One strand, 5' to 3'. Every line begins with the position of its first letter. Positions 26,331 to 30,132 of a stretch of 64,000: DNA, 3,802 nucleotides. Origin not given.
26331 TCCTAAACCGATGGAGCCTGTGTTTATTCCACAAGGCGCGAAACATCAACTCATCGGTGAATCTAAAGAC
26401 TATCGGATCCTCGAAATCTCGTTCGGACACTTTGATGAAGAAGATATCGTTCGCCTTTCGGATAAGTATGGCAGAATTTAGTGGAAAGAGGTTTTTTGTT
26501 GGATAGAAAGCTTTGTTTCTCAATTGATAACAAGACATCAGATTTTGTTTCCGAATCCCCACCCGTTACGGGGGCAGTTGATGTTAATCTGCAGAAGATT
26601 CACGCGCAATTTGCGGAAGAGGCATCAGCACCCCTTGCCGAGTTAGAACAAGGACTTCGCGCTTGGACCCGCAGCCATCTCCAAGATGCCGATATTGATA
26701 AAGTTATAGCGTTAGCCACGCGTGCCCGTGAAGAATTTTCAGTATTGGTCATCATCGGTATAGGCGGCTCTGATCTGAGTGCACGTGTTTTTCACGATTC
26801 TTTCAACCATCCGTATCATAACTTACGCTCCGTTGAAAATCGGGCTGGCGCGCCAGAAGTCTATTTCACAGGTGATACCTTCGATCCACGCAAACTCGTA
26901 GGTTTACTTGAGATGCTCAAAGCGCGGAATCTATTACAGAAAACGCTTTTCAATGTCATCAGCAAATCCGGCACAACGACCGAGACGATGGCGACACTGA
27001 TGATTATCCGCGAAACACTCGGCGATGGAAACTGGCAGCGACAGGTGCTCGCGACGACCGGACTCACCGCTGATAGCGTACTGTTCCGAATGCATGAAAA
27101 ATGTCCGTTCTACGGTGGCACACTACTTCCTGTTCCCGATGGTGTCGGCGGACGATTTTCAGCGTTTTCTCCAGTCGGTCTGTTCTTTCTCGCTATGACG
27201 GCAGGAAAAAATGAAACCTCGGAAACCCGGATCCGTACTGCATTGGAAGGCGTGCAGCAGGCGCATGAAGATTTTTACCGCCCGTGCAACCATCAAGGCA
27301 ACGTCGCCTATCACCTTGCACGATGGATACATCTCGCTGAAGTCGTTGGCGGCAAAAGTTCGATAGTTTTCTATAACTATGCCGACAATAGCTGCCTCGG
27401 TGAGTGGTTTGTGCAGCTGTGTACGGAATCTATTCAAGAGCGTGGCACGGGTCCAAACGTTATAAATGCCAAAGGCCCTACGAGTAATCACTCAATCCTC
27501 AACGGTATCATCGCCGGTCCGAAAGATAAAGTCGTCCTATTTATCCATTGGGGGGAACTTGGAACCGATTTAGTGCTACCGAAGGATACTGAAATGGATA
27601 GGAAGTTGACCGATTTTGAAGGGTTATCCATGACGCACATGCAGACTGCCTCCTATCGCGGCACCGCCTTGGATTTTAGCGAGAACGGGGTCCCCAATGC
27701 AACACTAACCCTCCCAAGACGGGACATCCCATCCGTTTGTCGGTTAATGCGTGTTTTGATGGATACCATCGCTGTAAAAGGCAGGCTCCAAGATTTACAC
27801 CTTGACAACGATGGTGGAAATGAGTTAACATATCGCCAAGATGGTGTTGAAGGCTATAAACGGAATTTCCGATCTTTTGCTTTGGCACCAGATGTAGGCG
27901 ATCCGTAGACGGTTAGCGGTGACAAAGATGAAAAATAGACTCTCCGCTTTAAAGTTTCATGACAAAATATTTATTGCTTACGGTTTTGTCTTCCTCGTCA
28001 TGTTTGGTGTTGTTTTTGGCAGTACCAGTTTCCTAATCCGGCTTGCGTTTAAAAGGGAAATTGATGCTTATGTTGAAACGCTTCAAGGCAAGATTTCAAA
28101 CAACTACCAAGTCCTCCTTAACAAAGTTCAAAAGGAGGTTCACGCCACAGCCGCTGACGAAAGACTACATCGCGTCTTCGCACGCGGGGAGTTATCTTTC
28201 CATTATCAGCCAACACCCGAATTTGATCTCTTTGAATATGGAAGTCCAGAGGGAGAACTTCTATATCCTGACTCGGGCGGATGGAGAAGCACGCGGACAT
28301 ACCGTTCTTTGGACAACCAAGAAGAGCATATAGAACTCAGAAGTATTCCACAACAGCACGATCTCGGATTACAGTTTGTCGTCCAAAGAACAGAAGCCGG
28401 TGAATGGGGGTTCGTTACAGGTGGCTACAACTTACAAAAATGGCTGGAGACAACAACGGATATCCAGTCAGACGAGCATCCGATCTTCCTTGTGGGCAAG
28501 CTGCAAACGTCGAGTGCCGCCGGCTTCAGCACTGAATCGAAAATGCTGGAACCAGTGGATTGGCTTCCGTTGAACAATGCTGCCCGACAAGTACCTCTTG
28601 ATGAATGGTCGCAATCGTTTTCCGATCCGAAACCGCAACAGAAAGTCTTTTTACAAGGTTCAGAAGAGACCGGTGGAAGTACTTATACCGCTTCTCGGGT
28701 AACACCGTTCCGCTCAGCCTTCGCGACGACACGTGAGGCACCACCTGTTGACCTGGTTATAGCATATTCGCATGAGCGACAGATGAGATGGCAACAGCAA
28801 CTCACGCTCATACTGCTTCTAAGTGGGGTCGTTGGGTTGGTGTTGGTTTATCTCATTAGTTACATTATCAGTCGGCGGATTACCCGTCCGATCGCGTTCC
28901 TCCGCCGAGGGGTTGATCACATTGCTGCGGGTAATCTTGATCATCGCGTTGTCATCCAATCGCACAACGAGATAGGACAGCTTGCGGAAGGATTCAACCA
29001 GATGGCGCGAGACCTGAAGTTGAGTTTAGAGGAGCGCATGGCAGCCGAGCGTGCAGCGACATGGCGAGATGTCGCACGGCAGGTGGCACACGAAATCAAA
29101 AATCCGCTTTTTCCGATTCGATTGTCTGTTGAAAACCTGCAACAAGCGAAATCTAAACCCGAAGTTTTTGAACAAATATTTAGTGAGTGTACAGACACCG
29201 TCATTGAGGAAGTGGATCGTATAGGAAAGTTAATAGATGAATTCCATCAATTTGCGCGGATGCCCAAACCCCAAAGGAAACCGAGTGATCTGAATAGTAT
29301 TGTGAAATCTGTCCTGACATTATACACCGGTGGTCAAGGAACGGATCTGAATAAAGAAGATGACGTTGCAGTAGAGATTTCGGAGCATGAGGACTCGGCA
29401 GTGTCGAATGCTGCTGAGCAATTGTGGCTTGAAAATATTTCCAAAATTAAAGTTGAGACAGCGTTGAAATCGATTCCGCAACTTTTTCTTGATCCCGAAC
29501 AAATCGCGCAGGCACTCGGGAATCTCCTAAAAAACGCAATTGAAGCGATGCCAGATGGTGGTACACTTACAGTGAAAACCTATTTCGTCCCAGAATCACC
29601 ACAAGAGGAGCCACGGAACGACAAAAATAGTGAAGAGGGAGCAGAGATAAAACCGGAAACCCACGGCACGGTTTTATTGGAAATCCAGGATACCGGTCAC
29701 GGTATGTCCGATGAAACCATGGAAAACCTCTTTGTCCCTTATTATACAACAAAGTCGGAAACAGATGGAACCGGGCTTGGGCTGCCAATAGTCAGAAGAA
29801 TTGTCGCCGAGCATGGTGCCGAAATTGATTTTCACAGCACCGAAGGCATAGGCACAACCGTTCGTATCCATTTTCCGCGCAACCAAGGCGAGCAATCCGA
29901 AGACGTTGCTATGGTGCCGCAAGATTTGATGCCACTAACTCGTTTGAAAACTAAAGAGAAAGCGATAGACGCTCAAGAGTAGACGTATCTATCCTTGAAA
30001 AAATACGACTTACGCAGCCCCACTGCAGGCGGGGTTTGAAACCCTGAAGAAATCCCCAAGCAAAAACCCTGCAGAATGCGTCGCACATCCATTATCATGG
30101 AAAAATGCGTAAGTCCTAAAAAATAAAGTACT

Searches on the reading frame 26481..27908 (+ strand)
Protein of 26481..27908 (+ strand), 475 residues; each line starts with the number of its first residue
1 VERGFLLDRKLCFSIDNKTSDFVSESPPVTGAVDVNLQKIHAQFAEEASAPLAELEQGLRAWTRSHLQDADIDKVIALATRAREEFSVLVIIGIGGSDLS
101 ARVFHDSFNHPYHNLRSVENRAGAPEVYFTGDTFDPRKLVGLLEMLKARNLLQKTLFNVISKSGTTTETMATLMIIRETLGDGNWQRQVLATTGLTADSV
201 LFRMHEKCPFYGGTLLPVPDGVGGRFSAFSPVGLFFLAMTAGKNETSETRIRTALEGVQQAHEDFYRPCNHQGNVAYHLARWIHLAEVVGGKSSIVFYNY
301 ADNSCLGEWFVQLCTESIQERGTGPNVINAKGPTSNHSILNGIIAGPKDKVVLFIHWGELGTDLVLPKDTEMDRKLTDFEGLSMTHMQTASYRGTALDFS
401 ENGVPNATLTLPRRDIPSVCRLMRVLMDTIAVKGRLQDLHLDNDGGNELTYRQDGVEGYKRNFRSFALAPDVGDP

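Call 60: search_protein_families(library=pfam, proteins=[window:26481-27908:+], max_evalue=0.00001)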
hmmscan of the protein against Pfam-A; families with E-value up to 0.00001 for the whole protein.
window:26481-27908:+ (475 aa): 1 family
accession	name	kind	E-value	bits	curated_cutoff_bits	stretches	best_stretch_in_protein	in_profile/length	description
PF00342.24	PGI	-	1.5e-08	34.2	22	1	84-245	94-238/486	Phosphoglucose isomerase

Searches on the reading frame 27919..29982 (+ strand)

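Call 60: search_protein_families(library=pfam, proteins=[window:27919-29982:+], max_evalue=0.00001)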
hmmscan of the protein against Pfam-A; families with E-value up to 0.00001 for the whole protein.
window:27919-29982:+ (687 aa): 3 families
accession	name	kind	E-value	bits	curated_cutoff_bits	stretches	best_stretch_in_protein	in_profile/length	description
PF02518.31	HATPase_c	-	3.2e-23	82.7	26.4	1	525-655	2-110/111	Histidine kinase-, DNA gyrase B-, and HSP90-like ATPase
PF00672.30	HAMP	-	4.9e-14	52.8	25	1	317-366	2-51/53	HAMP domain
PF00512.31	HisKA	-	3e-10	40.4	26.9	1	383-448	3-63/66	His Kinase A (phospho-acceptor) domain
